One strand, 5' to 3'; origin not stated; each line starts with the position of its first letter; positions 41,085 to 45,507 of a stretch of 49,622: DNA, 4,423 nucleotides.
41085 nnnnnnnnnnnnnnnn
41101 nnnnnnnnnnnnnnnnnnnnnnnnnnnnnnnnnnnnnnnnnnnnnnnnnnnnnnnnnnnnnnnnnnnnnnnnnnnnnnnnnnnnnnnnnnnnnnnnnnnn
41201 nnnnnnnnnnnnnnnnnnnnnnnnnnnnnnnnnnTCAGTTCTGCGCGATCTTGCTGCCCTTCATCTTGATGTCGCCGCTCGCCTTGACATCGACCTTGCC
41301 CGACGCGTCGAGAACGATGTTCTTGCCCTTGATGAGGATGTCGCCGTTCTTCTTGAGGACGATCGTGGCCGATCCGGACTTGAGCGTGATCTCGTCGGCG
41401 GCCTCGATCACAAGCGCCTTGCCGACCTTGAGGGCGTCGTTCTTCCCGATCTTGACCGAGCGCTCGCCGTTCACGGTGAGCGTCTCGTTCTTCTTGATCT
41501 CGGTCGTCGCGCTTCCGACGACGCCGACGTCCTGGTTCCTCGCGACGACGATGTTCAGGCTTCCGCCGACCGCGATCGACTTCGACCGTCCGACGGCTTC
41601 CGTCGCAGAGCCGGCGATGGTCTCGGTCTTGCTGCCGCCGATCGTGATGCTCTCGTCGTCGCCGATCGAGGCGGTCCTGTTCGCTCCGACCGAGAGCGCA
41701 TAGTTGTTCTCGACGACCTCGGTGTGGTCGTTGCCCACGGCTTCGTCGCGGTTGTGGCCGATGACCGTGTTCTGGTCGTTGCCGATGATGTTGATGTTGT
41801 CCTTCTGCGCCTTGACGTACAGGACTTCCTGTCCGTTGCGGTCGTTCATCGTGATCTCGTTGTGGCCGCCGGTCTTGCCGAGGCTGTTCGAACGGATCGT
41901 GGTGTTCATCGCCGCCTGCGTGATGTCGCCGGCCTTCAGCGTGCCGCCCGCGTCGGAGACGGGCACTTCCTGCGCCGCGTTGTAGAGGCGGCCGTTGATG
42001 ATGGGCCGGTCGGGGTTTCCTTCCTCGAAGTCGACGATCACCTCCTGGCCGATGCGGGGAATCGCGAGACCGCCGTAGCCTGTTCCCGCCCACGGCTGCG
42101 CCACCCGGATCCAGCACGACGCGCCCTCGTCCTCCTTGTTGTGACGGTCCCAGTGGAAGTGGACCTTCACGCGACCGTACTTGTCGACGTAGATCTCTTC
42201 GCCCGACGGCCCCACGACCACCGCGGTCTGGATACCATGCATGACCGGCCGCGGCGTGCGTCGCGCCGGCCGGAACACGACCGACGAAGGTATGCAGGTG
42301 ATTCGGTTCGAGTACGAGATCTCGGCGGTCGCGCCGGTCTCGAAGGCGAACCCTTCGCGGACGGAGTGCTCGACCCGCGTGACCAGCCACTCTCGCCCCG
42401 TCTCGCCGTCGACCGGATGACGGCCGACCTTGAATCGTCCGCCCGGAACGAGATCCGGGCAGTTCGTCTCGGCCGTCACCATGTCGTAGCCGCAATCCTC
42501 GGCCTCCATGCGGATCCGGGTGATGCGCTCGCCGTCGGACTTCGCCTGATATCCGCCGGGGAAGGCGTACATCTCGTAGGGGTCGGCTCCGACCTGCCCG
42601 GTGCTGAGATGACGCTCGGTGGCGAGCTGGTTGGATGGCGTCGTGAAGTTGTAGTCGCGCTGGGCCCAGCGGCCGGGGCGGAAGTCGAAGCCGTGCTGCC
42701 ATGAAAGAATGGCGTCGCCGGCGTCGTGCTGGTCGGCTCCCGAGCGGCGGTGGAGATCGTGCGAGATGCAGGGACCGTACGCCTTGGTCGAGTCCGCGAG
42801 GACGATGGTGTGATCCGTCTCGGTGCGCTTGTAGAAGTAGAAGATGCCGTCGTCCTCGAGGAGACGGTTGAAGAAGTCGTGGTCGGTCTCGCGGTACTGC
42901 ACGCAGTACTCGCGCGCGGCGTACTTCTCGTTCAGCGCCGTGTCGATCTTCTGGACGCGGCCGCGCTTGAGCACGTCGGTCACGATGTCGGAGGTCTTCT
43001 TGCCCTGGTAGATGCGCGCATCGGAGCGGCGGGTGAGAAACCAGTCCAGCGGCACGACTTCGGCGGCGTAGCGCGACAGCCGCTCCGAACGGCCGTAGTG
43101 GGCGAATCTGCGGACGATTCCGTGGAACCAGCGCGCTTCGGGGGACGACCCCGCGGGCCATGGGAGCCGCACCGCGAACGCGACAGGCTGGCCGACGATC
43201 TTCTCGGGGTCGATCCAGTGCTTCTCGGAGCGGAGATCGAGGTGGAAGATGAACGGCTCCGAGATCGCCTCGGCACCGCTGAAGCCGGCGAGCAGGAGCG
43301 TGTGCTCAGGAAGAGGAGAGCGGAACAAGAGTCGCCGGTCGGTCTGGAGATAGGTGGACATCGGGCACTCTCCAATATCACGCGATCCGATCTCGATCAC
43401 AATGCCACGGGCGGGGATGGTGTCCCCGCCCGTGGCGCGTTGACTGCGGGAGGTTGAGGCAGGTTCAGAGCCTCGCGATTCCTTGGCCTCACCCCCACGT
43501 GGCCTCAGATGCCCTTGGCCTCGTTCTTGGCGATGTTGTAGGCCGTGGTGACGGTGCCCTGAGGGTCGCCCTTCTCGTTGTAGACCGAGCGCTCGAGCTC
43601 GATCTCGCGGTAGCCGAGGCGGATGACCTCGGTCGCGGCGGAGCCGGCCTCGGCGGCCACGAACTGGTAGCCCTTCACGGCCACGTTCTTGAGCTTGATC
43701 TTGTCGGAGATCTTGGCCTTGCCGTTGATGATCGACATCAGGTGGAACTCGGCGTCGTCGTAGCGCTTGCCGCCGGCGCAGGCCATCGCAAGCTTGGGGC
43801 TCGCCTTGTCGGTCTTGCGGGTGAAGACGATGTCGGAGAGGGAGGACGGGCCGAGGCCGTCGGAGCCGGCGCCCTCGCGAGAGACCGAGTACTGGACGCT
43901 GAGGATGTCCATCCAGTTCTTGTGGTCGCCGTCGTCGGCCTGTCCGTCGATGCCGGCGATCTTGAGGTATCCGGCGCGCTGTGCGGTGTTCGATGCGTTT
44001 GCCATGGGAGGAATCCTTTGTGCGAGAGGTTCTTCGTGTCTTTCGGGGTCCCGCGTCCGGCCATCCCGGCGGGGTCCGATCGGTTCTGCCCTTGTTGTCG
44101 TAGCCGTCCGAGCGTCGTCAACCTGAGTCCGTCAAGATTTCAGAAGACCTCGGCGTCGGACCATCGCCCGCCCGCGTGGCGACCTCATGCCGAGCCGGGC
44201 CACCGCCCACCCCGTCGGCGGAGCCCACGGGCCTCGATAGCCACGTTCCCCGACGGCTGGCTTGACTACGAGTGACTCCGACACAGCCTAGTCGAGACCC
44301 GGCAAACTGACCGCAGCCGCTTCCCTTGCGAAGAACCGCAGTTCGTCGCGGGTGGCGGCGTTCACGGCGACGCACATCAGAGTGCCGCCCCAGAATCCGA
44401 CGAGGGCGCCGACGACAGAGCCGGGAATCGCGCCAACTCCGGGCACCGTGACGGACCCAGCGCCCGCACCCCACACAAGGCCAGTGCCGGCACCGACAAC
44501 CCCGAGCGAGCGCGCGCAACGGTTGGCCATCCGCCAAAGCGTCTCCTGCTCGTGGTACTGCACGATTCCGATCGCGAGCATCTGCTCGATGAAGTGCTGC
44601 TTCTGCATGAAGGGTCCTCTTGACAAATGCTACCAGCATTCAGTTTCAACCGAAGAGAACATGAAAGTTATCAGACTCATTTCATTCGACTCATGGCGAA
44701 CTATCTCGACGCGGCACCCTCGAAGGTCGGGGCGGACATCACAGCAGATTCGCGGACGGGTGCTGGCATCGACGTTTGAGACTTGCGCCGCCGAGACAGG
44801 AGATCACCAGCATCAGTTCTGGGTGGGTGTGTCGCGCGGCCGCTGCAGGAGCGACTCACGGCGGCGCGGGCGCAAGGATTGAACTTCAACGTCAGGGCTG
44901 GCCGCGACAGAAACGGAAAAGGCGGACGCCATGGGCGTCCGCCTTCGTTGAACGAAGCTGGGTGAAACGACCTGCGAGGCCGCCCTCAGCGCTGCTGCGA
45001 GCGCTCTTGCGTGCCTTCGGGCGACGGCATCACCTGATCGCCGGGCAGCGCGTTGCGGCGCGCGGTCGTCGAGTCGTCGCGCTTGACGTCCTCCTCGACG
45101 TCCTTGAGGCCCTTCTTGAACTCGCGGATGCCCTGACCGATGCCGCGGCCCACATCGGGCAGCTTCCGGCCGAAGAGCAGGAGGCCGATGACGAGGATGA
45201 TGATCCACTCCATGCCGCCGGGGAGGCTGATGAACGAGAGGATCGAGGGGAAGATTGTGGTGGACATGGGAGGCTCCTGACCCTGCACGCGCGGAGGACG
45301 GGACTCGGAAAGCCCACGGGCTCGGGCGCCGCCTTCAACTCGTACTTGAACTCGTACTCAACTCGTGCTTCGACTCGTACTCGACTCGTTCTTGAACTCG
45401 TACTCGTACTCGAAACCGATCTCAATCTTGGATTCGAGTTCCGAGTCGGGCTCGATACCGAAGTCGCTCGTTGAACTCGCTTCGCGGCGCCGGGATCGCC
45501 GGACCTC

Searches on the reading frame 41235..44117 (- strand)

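Call 30: search_protein_families(library=pfam, proteins=[window:41235-44117:-], max_evalue=0.01)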
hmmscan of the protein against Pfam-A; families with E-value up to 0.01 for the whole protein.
window:41235-44117:- (960 aa): 5 families
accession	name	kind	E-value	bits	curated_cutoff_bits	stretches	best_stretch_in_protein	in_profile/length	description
PF05954.17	Phage_GPD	-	7.4e-82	275.4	30.1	1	283-588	2-303/305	Phage tail baseplate hub (GPD)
PF22178.3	Gp5_trimer_C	-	3.5e-27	95.2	30.9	2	739-850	1-112/112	Bacteriophage T4 gp5 C-terminal trimerisation domain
PF04717.18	Phage_base_V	-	2.3e-14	53.9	23.8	1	645-712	12-75/75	Type VI secretion system/phage-baseplate injector OB domain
PF06715.18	Gp5_C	-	2.2e-06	27.8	20.4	0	797-819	2-24/24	Gp5 C-terminal repeat (3 copies)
PF20093.5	DUF6484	-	0.00022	22.3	27.6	1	688-711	38-61/61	Domain of unknown function (DUF6484)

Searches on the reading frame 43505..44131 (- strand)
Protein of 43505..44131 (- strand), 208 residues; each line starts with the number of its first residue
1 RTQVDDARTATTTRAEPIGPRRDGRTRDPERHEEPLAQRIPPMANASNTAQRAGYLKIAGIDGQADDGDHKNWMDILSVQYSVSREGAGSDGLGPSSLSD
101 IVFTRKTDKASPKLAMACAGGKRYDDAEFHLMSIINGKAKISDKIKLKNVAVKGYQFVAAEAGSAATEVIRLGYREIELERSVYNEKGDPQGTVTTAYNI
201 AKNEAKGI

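Call 92: search_protein_families(library=pfam, proteins=[window:43505-44131:-], max_evalue=0.05)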
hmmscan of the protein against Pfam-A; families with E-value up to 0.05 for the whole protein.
window:43505-44131:- (208 aa): 1 family
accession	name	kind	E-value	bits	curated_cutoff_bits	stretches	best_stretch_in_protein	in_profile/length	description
PF05638.18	T6SS_HCP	-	2e-25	90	23.5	1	55-179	1-127/129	Type VI secretion system effector, Hcp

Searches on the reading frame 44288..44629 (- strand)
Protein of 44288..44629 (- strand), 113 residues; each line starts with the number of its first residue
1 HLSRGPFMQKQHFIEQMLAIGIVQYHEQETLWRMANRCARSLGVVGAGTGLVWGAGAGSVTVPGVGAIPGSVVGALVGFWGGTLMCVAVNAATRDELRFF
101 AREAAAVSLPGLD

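Call 30: search_protein_families(library=pfam, proteins=[window:44288-44629:-], max_evalue=0.01)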
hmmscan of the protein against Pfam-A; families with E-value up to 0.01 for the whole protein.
window:44288-44629:- (113 aa): 2 families
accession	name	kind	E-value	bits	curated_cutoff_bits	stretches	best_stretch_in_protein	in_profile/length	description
PF21724.2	DUF6861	-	0.00016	21.6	28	1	29-84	30-83/194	Family of unknown function (DUF6861)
PF13488.11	Gly-zipper_Omp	-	0.00068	19.9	25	1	45-82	1-39/46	Glycine zipper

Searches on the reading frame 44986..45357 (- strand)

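Call 30: search_protein_families(library=pfam, proteins=[window:44986-45357:-], max_evalue=0.01)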
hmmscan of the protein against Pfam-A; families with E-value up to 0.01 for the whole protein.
window:44986-45357:- (123 aa): 1 family
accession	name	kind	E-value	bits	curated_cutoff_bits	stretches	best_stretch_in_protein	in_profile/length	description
PF02416.21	TatA_B_E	-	2.2e-15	56.1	21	1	47-93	2-49/53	mttA/Hcf106 family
